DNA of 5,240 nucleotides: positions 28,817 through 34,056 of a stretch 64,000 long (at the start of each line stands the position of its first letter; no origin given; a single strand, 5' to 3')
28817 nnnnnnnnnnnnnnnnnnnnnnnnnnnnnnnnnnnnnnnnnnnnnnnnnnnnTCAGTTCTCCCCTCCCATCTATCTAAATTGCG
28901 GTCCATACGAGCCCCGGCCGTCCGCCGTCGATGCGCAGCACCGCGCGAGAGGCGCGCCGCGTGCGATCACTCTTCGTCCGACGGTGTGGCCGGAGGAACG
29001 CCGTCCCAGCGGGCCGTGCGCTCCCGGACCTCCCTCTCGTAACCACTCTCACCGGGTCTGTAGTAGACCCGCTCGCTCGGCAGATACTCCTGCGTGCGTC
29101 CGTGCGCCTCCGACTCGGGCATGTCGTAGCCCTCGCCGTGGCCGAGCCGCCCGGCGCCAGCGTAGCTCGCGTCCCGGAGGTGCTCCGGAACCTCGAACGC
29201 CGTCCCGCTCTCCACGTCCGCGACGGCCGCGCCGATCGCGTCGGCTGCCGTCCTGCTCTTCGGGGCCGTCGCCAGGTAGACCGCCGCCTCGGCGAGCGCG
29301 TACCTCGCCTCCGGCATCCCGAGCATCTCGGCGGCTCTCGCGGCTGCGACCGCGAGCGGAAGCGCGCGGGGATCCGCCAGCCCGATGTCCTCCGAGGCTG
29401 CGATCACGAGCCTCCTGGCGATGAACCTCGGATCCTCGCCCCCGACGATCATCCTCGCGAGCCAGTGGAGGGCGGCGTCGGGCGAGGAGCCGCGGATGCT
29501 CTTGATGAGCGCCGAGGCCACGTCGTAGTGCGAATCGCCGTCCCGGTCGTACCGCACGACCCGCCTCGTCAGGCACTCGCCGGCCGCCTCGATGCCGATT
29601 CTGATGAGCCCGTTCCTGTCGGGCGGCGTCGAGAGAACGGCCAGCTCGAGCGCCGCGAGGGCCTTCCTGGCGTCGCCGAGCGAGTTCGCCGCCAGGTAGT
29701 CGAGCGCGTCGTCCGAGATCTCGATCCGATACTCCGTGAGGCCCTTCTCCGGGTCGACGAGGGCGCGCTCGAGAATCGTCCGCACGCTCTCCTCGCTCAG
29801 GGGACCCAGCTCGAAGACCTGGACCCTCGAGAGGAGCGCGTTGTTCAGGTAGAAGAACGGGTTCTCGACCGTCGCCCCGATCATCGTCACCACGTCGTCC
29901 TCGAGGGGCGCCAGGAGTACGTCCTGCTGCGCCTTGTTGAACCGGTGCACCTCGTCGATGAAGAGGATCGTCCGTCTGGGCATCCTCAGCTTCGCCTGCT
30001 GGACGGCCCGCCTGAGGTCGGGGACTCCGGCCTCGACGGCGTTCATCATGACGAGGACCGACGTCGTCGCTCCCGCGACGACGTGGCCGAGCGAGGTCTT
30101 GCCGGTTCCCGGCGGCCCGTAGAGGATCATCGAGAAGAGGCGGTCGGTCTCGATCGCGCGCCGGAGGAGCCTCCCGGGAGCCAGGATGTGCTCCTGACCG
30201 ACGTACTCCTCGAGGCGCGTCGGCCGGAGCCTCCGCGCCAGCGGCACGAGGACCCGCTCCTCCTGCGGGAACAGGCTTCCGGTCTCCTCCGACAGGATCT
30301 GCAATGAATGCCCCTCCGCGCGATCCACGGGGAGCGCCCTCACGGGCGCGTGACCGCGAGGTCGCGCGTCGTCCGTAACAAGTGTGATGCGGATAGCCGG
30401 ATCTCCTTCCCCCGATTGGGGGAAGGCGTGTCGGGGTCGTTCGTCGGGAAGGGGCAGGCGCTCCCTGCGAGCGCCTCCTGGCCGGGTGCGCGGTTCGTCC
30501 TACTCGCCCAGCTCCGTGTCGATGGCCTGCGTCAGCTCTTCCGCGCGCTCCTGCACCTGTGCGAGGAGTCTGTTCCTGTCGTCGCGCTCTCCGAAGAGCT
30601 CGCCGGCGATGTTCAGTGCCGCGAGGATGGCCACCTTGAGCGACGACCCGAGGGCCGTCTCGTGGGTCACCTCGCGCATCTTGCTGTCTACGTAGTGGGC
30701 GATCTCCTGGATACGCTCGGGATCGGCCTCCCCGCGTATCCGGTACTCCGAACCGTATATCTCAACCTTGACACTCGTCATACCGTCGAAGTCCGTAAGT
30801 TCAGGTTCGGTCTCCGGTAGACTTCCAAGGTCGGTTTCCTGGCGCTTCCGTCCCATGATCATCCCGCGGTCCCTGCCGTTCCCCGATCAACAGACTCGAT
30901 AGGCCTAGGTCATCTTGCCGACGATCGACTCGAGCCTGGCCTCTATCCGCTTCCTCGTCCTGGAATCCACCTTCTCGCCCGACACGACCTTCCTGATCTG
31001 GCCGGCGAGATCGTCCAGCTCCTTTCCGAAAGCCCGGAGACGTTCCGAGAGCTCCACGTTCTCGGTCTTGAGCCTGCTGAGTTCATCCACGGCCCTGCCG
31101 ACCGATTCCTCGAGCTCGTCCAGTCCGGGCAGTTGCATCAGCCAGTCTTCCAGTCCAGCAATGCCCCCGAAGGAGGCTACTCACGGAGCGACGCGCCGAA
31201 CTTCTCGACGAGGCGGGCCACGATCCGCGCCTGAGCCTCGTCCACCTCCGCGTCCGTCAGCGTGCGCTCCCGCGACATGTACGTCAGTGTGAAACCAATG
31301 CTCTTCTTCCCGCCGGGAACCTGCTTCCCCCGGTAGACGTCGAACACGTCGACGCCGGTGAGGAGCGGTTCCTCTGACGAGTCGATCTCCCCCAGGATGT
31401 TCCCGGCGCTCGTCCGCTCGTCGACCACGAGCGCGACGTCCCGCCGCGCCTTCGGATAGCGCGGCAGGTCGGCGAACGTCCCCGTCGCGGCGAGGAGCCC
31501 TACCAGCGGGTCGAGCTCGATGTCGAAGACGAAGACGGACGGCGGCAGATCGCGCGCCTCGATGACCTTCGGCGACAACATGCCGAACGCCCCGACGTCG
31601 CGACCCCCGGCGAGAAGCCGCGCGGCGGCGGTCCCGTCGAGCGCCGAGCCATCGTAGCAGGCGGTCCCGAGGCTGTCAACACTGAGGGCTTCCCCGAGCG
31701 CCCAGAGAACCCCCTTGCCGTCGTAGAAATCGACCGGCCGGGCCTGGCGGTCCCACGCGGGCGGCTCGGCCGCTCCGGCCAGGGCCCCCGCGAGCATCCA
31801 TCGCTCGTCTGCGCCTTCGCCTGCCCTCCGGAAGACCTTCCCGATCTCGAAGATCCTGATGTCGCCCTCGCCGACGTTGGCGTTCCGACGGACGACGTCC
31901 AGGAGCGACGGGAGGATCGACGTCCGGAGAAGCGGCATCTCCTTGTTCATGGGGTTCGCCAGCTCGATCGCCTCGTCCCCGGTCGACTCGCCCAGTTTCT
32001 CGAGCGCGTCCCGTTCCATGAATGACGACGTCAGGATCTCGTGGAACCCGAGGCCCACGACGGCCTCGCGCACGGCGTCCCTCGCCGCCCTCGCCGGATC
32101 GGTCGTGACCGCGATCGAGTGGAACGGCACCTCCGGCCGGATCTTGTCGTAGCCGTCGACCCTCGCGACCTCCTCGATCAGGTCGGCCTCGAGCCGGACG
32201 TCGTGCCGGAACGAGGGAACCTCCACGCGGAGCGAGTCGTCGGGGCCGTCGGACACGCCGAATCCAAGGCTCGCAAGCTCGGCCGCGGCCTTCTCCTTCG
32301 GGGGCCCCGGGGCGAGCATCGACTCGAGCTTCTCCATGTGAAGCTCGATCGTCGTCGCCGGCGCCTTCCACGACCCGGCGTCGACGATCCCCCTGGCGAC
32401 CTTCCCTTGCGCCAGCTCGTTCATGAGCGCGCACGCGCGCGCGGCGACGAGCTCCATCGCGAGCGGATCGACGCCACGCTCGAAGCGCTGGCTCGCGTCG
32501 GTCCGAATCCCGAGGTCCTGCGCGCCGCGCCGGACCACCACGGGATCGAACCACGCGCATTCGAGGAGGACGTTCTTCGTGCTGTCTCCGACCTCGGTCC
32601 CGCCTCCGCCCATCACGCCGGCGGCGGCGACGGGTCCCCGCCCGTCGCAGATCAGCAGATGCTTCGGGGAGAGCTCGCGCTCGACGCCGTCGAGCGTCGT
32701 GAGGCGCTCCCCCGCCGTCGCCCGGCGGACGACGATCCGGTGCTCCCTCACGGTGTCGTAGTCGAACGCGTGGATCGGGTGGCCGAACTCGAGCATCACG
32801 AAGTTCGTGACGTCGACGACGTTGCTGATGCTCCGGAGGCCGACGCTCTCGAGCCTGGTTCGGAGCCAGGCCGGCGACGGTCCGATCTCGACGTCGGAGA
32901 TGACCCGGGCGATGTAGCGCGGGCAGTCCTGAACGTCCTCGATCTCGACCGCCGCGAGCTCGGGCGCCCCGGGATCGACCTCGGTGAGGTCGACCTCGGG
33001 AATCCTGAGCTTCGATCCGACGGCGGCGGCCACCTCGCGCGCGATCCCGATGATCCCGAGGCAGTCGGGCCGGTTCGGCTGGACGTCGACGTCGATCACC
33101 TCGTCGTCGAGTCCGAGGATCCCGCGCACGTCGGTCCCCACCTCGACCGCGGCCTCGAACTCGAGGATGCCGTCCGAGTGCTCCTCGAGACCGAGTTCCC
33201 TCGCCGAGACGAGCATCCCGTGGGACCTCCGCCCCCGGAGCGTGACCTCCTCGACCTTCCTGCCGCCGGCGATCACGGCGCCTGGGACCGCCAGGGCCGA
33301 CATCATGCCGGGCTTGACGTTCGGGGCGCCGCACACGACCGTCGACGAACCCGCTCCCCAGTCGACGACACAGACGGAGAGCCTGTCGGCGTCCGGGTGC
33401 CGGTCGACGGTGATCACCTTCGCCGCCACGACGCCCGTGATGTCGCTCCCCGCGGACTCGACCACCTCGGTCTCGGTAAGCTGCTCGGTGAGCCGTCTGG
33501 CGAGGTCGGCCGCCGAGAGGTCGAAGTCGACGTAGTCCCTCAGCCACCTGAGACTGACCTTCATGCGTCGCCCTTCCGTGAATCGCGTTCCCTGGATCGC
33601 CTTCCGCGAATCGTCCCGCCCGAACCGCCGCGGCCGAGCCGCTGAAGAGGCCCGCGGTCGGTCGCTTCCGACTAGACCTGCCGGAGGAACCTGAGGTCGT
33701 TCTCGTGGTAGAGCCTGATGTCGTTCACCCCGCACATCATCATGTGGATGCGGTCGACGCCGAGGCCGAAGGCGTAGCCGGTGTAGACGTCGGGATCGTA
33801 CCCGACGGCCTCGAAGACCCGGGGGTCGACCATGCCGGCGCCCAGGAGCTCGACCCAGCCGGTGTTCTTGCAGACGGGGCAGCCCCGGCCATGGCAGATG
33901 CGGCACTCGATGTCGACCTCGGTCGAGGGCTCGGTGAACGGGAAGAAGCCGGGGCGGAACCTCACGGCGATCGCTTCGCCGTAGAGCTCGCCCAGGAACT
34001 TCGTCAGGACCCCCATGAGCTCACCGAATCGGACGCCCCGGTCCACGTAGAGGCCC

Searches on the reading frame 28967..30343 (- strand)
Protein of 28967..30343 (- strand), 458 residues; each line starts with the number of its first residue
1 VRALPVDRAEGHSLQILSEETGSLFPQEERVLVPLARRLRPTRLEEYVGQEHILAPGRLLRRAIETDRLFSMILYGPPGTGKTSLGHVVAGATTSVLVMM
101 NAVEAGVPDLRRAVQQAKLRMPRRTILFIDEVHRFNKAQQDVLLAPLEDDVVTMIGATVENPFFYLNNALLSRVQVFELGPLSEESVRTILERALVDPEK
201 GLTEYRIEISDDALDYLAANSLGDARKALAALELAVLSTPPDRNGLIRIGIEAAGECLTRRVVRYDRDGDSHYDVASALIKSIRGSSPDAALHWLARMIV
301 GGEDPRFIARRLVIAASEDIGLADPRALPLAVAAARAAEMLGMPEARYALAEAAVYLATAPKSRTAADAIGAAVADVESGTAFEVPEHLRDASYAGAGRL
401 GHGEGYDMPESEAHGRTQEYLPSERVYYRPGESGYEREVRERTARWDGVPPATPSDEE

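Call 76: search_protein_families(library=pfam, proteins=[window:28967-30343:-], max_evalue=0.00001)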
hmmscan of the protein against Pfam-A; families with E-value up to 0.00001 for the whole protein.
window:28967-30343:- (458 aa): 6 families
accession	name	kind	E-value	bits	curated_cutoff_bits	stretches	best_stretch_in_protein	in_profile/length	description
PF12002.13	MgsA_C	-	5.2e-60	202.6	27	1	285-446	1-166/167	MgsA AAA+ ATPase C terminal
PF16193.11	AAA_assoc_2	-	2.3e-26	92.3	34.3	1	204-284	2-81/81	AAA C-terminal domain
PF05496.18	RuvB_N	-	3.5e-15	56.6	27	1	39-155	1-116/159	Holliday junction DNA helicase RuvB P-loop domain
PF00004.35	AAA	-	2.6e-14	54.2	21.2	1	72-177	1-126/131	ATPase family associated with various cellular activities (AAA)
PF07728.20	AAA_5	-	1.5e-07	32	22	1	72-153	2-96/139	AAA domain (dynein-related subfamily)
PF01078.27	Mg_chelatase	-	1.8e-06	27.9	20.3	0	123-160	106-143/207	Magnesium chelatase, subunit ChlI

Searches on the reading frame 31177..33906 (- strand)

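Call 76: search_protein_families(library=pfam, proteins=[window:31177-33906:-], max_evalue=0.00001)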
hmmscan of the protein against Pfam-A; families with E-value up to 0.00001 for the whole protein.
window:31177-33906:- (909 aa): 5 families
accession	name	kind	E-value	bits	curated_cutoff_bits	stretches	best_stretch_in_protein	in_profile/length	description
PF03483.22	B3_4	-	5.7e-67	225.1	29.3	1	328-499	2-173/174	B3/4 domain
PF17759.6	tRNA_synthFbeta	-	5.3e-52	176.8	22.4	1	598-798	10-214/214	Phenylalanyl tRNA synthetase beta chain CLM domain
PF03147.19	FDX-ACB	-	2e-28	99.1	31.1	1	815-908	1-94/94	Ferredoxin-fold anticodon binding domain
PF01588.26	tRNA_bind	-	2.5e-18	66.4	27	1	160-258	2-95/96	Putative tRNA binding domain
PF03484.21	B5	-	2.9e-16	59.9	28.6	1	520-586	1-67/67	tRNA synthetase B5 domain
